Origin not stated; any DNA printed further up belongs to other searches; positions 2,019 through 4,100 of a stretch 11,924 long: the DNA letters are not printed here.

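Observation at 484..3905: Tightly coupled four-gene pseudopilin/type IV filament-like operon with an unusual composition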

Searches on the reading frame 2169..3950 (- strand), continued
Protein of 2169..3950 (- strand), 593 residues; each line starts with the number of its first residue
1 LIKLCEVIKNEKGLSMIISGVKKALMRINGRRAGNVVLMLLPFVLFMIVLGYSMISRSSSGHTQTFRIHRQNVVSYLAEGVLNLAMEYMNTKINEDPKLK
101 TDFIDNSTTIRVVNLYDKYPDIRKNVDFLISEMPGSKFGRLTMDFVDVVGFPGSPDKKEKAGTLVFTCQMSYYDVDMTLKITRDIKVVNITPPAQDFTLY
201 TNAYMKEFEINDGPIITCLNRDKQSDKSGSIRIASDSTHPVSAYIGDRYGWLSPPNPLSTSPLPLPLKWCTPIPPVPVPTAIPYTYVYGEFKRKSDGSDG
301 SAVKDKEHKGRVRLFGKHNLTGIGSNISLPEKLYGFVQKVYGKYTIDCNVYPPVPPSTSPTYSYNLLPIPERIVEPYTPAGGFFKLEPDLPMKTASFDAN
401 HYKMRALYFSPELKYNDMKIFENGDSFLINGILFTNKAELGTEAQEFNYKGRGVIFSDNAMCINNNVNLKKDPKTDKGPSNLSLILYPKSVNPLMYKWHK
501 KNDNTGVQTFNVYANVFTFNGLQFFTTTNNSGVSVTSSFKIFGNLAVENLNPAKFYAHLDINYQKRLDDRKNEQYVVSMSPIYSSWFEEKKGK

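Call 43: find_encoding_contigs(protein=P0023, flank=10000, max_places=2)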
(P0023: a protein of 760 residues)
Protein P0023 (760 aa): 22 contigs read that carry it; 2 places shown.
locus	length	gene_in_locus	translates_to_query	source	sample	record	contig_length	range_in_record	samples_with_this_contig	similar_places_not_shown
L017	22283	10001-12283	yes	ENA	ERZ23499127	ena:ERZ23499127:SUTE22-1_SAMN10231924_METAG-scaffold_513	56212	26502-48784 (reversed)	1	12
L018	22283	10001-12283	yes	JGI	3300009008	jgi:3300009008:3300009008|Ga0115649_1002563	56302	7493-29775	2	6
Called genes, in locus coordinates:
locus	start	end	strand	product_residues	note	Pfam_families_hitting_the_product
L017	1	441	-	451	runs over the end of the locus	PF03951:Gln-synt_N, PF00120:Gln-synt_C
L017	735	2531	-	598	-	PF04055:Radical_SAM (weak)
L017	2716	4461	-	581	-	PF00375:SDF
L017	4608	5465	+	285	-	PF05013:FGase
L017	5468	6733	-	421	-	PF13632:Glyco_trans_2_3 (weak)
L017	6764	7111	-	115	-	-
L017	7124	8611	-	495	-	PF01546:Peptidase_M20, PF07687:M20_dimer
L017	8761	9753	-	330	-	PF01715:IPPT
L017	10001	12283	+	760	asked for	-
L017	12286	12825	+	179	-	PF07963:N_methyl (weak)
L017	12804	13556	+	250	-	-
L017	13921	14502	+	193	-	-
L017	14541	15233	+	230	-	-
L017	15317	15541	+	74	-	-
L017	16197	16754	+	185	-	PF00383:dCMP_cyt_deam_1, PF14437:MafB19-deam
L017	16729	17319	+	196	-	PF02511:Thy1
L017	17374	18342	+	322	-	-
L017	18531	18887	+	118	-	-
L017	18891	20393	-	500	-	-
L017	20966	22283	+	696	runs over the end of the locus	PF03477:ATP-cone, PF13597:NRDD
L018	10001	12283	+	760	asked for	-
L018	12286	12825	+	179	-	PF07963:N_methyl (weak)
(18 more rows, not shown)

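Call 50: predict_structure(alignment_id=A1)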
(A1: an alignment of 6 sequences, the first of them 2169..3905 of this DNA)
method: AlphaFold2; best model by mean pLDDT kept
length: 578 residues; sequences in the alignment: 6
mean_pLDDT: 45.5   pTM: 0.33
mean pLDDT of the five models: 45.5, 44.3, 41.0, 38.0, 35.8
residues with pLDDT >= 90: 0; 70-90: 87; 50-70: 145; < 50: 346
segments of 3 or more residues with pLDDT < 50: 1-5, 13-15, 38-49, 137-139, 173-395, 457-463, 472-482, 484-490, 503-522, 528-578
pLDDT, mean of each block of 10 residues (from residue 1): 48 51 66 59 45 68 75 67 64 63 82 79 82 55 61 82 68 36 24 33 38 28 25 24 25 26 29 24 24 22 21 22 26 35 33 31 24 24 25 51 61 57 71 67 63 61 54 41 47 57 46 39 47 35 40 34 27 23
secondary structure, 60 per line:
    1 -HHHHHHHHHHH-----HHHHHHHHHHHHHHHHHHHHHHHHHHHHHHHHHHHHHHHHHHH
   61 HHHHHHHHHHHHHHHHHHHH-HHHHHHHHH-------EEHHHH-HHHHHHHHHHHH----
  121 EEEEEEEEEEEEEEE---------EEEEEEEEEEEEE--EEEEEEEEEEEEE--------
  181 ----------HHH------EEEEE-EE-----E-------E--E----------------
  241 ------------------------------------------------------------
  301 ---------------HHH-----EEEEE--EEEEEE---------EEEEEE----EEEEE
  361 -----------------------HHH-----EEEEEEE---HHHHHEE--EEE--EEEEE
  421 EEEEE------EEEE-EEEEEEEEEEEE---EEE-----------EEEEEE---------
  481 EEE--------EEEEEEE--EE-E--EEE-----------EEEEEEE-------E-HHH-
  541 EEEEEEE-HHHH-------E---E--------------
elements in order: H2-12 H18-80 H82-90 H100-103 H105-116 E121-135 E145-157 E160-172 E200-204 E324-328 E331-336 E346-351 E356-360 E392-398 H402-406 E411-413 E416-425 E432-435 E437-448 E452-454 E466-471 E481-483 E492-498 E507-509 E521-527 E541-547 H549-552

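Call 52: fold_search(model_id=the predicted structure, library=pdb)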
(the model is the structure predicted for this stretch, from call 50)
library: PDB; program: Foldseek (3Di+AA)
matches with E <= 10: 665; with E <= 0.001: 0
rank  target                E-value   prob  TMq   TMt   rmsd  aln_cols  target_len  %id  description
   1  5aiw_MODEL_1_A        5.0e-02  0.51  0.08  0.27   7.7        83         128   10  NMR solution structure of the putative transfer protein TraH from Gram-positive conjugative plasmid pIP501 (released 2016-03-09)
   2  9a4p_A                5.0e-02  0.20  0.09  0.11  20.8       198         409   14  Integrative model of YJCM-YJCN by crosslinking MS and deep learning (released 2024-09-18)
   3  7bn9_A                9.9e-02  0.18  0.09  0.08  24.6       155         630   12  Crystal Structure of Bacillus subtilis Penicillin Binding Protein 3 (released 2022-03-02)
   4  5zx3_C                1.3e-01  0.06  0.07  0.04  16.8       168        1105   12  Mycobacterium tuberculosis RNA polymerase holoenzyme with ECF sigma factor sigma H (released 2019-03-20)
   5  2bng_B                1.4e-01  0.25  0.08  0.23  12.7       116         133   12  Structure of an M.tuberculosis LEH-like epoxide hydrolase (released 2005-08-03)
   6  8f2r_H                1.6e-01  0.25  0.08  0.21  24.0       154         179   11  Human CCC complex (released 2023-05-24)
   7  8qti_C                1.8e-01  0.07  0.07  0.04  16.3       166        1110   11  Mycobacterium smegnatis RNAP open promoter complex with SigmaA and RbpA (released 2024-10-02)
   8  8p0w_H                1.9e-01  0.35  0.08  0.21  20.0       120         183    8  Structure of the human Commander complex COMMD ring (released 2024-03-20)
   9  9l6b_B                2.1e-01  0.33  0.07  0.38   6.0        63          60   11  A ROS-Sensing Transcription Factor Promotes RpoS Accumulation to Resist Oxidative Stress (released 2025-01-29)
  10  9q6c_A                2.1e-01  0.28  0.08  0.18  25.7       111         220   10  Cryo-EM structure of octameric COMMD-like protein MBK5214510 from Flavobacteriaceae bacterium (released 2025-10-01)
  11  6xj7_B                2.1e-01  0.15  0.07  0.11  12.3       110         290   13  Crystal structure of the helical cell shape determining protein Pgp2 (K307A mutant) from Campylobacter jejuni (released 2021-03-17)
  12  8f2r_J                2.2e-01  0.28  0.07  0.17  11.5        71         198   10  Human CCC complex (released 2023-05-24)
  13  9e7v_C                2.2e-01  0.05  0.07  0.04  17.0       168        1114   11  Off-pathway Mycobacterium tuberculosis transcription initiation promoter complex (RNA Polymerase with Sigma-A, CarD, a (released 2025-10-01)
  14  4muf_A                2.4e-01  0.30  0.07  0.14  14.7        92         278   12  Crystal structure of pantothenate synthetase in complex with 2-(2-(4-tert-butylphenylsulfonylcarbamoyl)-5-methoxy-1H-i (released 2014-08-27)
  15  8e79_C                2.5e-01  0.07  0.07  0.04  18.2       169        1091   13  Mycobacterium tuberculosis RNAP paused elongation complex with Escherichia coli NusG transcription factor (released 2023-03-22)
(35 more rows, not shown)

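Call 55: search_protein_families(library=pfam, proteins=[P0046, L017:12286-12822:+, L017:12804-13553:+, L017:13921-14499:+, L017:14541-15230:+, P0031, P0032, P0033, P0017, P0028], max_evalue=0.1)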
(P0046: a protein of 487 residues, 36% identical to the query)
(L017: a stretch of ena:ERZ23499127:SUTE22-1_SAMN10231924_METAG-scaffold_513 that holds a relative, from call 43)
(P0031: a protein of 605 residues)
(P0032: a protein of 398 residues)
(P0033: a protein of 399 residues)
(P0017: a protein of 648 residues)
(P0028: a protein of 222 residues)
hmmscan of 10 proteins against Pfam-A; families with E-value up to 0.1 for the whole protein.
P0046 (487 aa): 2 families
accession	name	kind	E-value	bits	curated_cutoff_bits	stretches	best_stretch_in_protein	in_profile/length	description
PF23981.1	DUF7305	-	1.9e-09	38.1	27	1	303-421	64-179/185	Domain of unknown function (DUF7305)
PF20597.4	pAdhesive_15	-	1.3e-08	35.6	23.8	1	317-408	160-247/254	Putative Ice-binding-like adhesive domain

L017:12286-12822:+ (179 aa): 1 family
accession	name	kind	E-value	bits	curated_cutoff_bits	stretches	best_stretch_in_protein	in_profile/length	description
PF07963.17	N_methyl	-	1.3e-05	25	21.2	1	8-29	4-25/27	Prokaryotic N-terminal methylation motif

L017:12804-13553:+ (250 aa): 0 families

L017:13921-14499:+ (193 aa): 5 families
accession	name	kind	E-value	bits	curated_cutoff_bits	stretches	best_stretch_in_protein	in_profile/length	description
PF24575.1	TPR_Slam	-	0.008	17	35.2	0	30-82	34-85/104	Surface lipoprotein assembly modifier, N-terminal TPR repeats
PF07719.23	TPR_2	-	0.0095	16.4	27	1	51-75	8-32/34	Tetratricopeptide repeat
PF05008.21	V-SNARE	-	0.054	14.4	25.9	1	109-169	16-76/92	Vesicle transport v-SNARE protein N-terminus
PF13181.12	TPR_8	-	0.065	13.9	25.7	0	55-71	12-28/34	Tetratricopeptide repeat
PF13176.12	TPR_7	-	0.093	13.3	27.9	0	54-74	9-29/36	Tetratricopeptide repeat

L017:14541-15230:+ (230 aa): 0 families

P0031 (605 aa): 0 families

P0032 (398 aa): 1 family
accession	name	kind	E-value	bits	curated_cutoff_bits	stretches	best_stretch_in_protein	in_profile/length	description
PF19928.4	DUF6391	-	0.087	13.4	33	0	32-74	13-57/134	Domain of unknown function (DUF6391)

P0033 (399 aa): 0 families

P0017 (648 aa): 0 families

P0028 (222 aa): 1 family
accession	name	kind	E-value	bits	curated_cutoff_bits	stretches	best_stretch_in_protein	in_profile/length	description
PF14341.11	PilX_N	-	0.061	13.8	25.5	1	12-61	1-50/51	PilX N-terminal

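Call 56: find_encoding_contigs(protein=P0030, flank=10000, max_places=1)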
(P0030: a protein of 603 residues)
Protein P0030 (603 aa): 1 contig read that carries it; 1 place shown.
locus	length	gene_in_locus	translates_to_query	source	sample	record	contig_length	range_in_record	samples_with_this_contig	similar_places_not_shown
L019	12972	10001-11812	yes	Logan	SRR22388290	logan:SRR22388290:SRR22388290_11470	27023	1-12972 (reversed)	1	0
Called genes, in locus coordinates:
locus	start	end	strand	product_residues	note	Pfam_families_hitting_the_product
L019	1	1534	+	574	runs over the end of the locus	-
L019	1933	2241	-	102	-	-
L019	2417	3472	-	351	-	PF00579:tRNA-synt_1b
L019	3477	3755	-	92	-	-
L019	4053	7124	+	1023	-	-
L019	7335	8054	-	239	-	PF04191:PEMT, PF04140:ICMT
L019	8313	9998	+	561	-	-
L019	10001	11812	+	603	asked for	-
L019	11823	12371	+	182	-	-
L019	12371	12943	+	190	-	-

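Call 57: find_encoding_contigs(protein=P0026, flank=10000, max_places=2)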
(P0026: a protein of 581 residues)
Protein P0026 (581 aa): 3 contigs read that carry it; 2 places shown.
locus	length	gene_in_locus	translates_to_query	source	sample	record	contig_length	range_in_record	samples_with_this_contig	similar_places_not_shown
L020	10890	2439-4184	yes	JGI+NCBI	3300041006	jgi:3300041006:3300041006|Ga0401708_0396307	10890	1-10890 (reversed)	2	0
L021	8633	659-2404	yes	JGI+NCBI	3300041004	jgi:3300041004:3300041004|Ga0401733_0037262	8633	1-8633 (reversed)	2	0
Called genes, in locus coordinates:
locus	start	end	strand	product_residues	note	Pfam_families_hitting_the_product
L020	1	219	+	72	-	?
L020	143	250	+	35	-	-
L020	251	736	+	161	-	PF07963:N_methyl (weak)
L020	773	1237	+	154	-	-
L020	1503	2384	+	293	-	PF03462:PCRF, PF00472:RF-1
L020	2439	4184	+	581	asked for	-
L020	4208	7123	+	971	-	PF01347:TPR_Vitellogenin (faint), PF01602:Adaptin_N (faint), PF03130:HEAT_PBS (faint), PF13646:HEAT_2, PF13646:HEAT_2, PF13646:HEAT_2, PF13646:HEAT_2 (weak), PF13646:HEAT_2, +17 more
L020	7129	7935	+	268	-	-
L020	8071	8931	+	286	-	-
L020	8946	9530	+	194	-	PF03803:Scramblase, PF04525:LOR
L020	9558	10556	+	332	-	PF02588:YitT_membrane, PF10035:DUF2179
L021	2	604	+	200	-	?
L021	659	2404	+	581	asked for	-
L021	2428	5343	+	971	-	PF01347:TPR_Vitellogenin (faint), PF01602:Adaptin_N (faint), PF03130:HEAT_PBS (faint), PF13646:HEAT_2, PF13646:HEAT_2, PF13646:HEAT_2, PF13646:HEAT_2 (weak), PF13646:HEAT_2, +17 more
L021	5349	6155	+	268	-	-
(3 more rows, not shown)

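Call 60: predict_structure(alignment_id=A5)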
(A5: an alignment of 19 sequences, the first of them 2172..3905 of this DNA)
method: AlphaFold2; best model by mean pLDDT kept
length: 578 residues; sequences in the alignment: 19
mean_pLDDT: 78.3   pTM: 0.78
mean pLDDT of the five models: 78.3, 77.7, 77.2, 76.1, 74.5
residues with pLDDT >= 90: 144; 70-90: 290; 50-70: 101; < 50: 43
segments of 3 or more residues with pLDDT < 50: 1-7, 9-12, 237-243, 281-292, 514-519
pLDDT, mean of each block of 10 residues (from residue 1): 42 50 78 87 76 88 92 87 86 73 91 89 92 85 90 92 92 91 87 69 86 88 82 51 62 58 66 73 41 67 55 82 86 77 74 82 73 65 82 89 83 92 90 92 93 76 81 86 63 81 87 48 85 78 86 85 86 72
secondary structure, 60 per line:
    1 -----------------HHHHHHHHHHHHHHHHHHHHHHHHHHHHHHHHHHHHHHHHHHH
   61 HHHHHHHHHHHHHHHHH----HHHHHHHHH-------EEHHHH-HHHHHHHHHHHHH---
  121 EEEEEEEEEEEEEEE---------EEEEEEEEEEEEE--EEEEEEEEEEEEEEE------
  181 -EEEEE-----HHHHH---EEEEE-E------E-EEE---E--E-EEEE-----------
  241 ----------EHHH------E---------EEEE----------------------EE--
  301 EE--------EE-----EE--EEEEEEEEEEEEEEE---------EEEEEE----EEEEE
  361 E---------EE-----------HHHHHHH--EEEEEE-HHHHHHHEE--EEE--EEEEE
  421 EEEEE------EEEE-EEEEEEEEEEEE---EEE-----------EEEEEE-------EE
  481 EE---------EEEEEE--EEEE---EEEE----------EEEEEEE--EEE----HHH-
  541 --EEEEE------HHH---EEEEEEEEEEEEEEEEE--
elements in order: H18-77 H82-90 H100-103 H105-117 E121-135 E145-157 E160-174 E182-186 H192-196 E200-204 E215-217 E226-229 E271-274 E322-336 E346-351 E356-361 H384-390 E393-398 H400-406 E411-413 E416-425 E432-435 E437-448 E452-454 E466-471 E479-482 E492-497 E500-503 E507-510 E521-527 E530-532 E543-547 E560-576

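Call 75: search_protein_families(library=ncbifam, proteins=[L019:11823-12368:+, L019:12371-12940:+, L020:251-733:+, L020:773-1234:+, L017:12286-12822:+, L017:12804-13553:+, L003:11905-12459:+, L003:12455-13063:+, L010:2306-2815:+, L010:2841-3470:+], max_evalue=0.1)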
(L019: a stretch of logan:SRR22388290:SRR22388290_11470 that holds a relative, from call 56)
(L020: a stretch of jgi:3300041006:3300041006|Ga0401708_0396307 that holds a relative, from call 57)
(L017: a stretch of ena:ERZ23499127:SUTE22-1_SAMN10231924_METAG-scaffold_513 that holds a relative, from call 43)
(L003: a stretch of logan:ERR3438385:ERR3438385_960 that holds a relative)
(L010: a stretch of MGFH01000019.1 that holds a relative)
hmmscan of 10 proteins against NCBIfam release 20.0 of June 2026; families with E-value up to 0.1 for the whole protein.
L019:11823-12368:+ (182 aa): 9 families
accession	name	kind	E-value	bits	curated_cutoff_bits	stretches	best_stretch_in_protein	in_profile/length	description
TIGR02523.1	type_IV_pilV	equivalog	1e-06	29.2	52.2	1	42-125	3-86/139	type IV pilus modification protein PilV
TIGR02532.1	IV_pilin_GFxxxE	domain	0.0013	18.4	16.3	1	42-55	3-16/24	prepilin-type N-terminal cleavage/methylation domain-containing protein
TIGR01711.1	gspJ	equivalog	0.013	15.3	64.85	1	42-92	2-55/192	type II secretion system minor pseudopilin GspJ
NF041002.1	pilin_ComGF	equivalog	0.018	15.3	80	1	41-78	2-38/139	competence type IV pilus minor pilin ComGF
NF041013.1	T4P_ComGE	equivalog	0.02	15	49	1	42-92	5-55/83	competence type IV pilus minor pilin ComGE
TIGR01707.1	gspI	equivalog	0.027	14.9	44.35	1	42-91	1-46/101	type II secretion system minor pseudopilin GspI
NF040982.1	ComGD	equivalog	0.045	14.2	70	1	42-83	3-43/139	competence type IV pilus minor pilin ComGD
NF042991.1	alk_phos_PafA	equivalog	0.068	11.6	650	1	99-155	318-368/554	alkaline phosphatase PafA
TIGR02599.1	TIGR02599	subfamily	0.079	12.2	256.5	1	42-93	1-52/361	Verru_Chthon cassette protein C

L019:12371-12940:+ (190 aa): 7 families
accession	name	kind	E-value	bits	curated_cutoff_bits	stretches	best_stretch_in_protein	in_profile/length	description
NF041013.1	T4P_ComGE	equivalog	3.1e-05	24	49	1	13-69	5-61/83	competence type IV pilus minor pilin ComGE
TIGR02599.1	TIGR02599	subfamily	0.0011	18.3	256.5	1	13-70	1-58/361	Verru_Chthon cassette protein C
NF041002.1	pilin_ComGF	equivalog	0.0015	18.8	80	1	12-87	2-84/139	competence type IV pilus minor pilin ComGF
TIGR02532.1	IV_pilin_GFxxxE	domain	0.0015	18.3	16.3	1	12-33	2-23/24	prepilin-type N-terminal cleavage/methylation domain-containing protein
NF007848.0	PRK10557.1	equivalog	0.032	13.6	120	0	10-51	9-52/192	prepilin peptidase-dependent protein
NF038304.1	EPS_HpsC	equivalog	0.039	13.5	200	1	10-69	19-78/318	hormogonium polysaccharide secretion pseudopilin HpsC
TIGR01711.1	gspJ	equivalog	0.049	13.4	64.85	1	13-76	2-65/192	type II secretion system minor pseudopilin GspJ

L020:251-733:+ (161 aa): 3 families
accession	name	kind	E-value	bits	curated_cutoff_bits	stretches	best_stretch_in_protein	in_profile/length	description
NF041013.1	T4P_ComGE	equivalog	0.00022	21.2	49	1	8-60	1-53/83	competence type IV pilus minor pilin ComGE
TIGR02532.1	IV_pilin_GFxxxE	domain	0.0077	16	16.3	1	11-29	2-20/24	prepilin-type N-terminal cleavage/methylation domain-containing protein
NF007848.0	PRK10557.1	equivalog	0.0088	15.4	120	1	7-38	7-38/192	prepilin peptidase-dependent protein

L020:773-1234:+ (154 aa): 1 family
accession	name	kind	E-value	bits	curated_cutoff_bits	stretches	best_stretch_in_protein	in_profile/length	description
NF037980.1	T2SS_GspK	equivalog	0.00096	18.8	130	1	7-70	2-65/307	type II secretion system minor pseudopilin GspK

L017:12286-12822:+ (179 aa): 7 families
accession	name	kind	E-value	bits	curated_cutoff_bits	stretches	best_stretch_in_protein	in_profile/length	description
TIGR02523.1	type_IV_pilV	equivalog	8e-05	23.1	52.2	1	9-75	2-68/139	type IV pilus modification protein PilV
TIGR02532.1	IV_pilin_GFxxxE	domain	0.0023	17.7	16.3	1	8-27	1-20/24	prepilin-type N-terminal cleavage/methylation domain-containing protein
NF041013.1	T4P_ComGE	equivalog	0.0069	16.5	49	1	10-61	5-56/83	competence type IV pilus minor pilin ComGE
NF038304.1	EPS_HpsC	equivalog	0.0082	15.7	200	1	6-33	18-45/318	hormogonium polysaccharide secretion pseudopilin HpsC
NF007848.0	PRK10557.1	equivalog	0.03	13.6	120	1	4-33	6-35/192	prepilin peptidase-dependent protein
TIGR01707.1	gspI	equivalog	0.033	14.7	44.35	1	10-39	1-30/101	type II secretion system minor pseudopilin GspI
TIGR01710.1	typeII_sec_gspG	equivalog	0.069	13.2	88.85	1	10-62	2-53/134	type II secretion system major pseudopilin GspG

L017:12804-13553:+ (250 aa): 0 families

L003:11905-12459:+ (185 aa): 0 families

L003:12455-13063:+ (203 aa): 6 families
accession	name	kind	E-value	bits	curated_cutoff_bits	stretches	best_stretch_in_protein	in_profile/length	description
NF041002.1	pilin_ComGF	equivalog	0.00036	20.8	80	1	22-94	2-71/139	competence type IV pilus minor pilin ComGF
TIGR02599.1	TIGR02599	subfamily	0.001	18.4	256.5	1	23-82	1-60/361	Verru_Chthon cassette protein C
NF038304.1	EPS_HpsC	equivalog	0.0034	17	200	1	17-186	16-148/318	hormogonium polysaccharide secretion pseudopilin HpsC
NF041013.1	T4P_ComGE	equivalog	0.008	16.3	49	1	21-90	3-73/83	competence type IV pilus minor pilin ComGE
NF007848.0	PRK10557.1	equivalog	0.015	14.6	120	1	21-81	10-70/192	prepilin peptidase-dependent protein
TIGR01708.2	typeII_sec_gspH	equivalog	0.06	13.3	80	1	22-73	2-53/169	type II secretion system minor pseudopilin GspH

L010:2306-2815:+ (170 aa): 2 families
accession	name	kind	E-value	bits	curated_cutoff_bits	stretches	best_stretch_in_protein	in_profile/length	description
NF041014.1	pilin_ComGG_2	equivalog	0.055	14.1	40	1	27-128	4-93/101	competence type IV pilus minor pilin ComGG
NF041013.1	T4P_ComGE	equivalog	0.061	13.4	49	1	26-78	3-55/83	competence type IV pilus minor pilin ComGE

L010:2841-3470:+ (210 aa): 7 families
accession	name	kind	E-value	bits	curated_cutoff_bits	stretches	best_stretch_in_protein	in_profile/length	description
TIGR02599.1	TIGR02599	subfamily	2.8e-07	30.1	256.5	1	22-80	1-59/361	Verru_Chthon cassette protein C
NF038304.1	EPS_HpsC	equivalog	0.00019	21.1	200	1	5-84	5-85/318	hormogonium polysaccharide secretion pseudopilin HpsC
TIGR02532.1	IV_pilin_GFxxxE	domain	0.00029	20.5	16.3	1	20-43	1-24/24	prepilin-type N-terminal cleavage/methylation domain-containing protein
NF041002.1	pilin_ComGF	equivalog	0.0074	16.5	80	1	21-89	2-67/139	competence type IV pilus minor pilin ComGF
NF007660.0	PRK10332.1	equivalog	0.043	14.3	86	1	15-70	3-55/107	prepilin-type N-terminal cleavage/methylation domain-containing protein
NF007800.0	PRK10506.1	equivalog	0.05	13.4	158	1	17-49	5-37/163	prepilin peptidase-dependent protein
TIGR01710.1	typeII_sec_gspG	equivalog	0.085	12.9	88.85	0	21-43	1-23/134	type II secretion system major pseudopilin GspG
